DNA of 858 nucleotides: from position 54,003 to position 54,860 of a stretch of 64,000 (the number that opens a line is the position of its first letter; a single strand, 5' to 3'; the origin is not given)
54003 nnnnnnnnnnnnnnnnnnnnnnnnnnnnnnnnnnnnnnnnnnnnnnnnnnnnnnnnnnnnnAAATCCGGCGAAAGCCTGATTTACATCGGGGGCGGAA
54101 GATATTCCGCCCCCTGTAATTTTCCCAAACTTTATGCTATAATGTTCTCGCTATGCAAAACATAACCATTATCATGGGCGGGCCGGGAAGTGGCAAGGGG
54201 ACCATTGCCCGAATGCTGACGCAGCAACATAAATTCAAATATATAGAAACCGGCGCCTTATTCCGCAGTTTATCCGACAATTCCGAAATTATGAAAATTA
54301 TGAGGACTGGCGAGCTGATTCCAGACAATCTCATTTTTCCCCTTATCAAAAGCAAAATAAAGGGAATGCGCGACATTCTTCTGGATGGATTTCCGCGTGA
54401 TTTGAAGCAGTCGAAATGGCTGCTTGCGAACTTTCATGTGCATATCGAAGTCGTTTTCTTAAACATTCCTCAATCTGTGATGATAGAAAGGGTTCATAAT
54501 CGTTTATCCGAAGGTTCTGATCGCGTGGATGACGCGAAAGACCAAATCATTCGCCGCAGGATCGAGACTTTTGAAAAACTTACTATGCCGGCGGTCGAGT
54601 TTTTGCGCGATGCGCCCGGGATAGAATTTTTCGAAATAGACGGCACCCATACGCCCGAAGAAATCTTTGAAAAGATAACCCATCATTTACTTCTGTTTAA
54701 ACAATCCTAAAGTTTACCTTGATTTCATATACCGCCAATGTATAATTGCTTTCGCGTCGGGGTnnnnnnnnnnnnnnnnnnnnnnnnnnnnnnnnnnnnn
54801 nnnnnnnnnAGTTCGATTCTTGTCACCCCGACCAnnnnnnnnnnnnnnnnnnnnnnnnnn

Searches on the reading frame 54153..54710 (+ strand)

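Call 54: search_protein_families(library=pfam, proteins=[window:54153-54710:+], max_evalue=0.001)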
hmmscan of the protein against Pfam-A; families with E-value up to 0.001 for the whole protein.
window:54153-54710:+ (185 aa): 6 families
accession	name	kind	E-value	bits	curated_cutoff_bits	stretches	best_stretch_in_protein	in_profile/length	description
PF00406.28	ADK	-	6.6e-26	91.7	26.8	1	7-152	1-147/151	Adenylate kinase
PF13207.12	AAA_17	-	2.7e-17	63.8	27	1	8-132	1-135/136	AAA domain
PF13671.12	AAA_33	-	2.9e-07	31.3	27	1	5-141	2-141/143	AAA domain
PF13238.12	AAA_18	-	2.6e-06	28.3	29.4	1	6-130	2-124/128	AAA domain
PF02224.24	Cytidylate_kin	-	3e-06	27.6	26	1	9-41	5-37/211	Cytidylate kinase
PF20720.3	nSTAND3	-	0.00011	22.3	27.2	1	2-51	17-62/155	Novel STAND NTPase 3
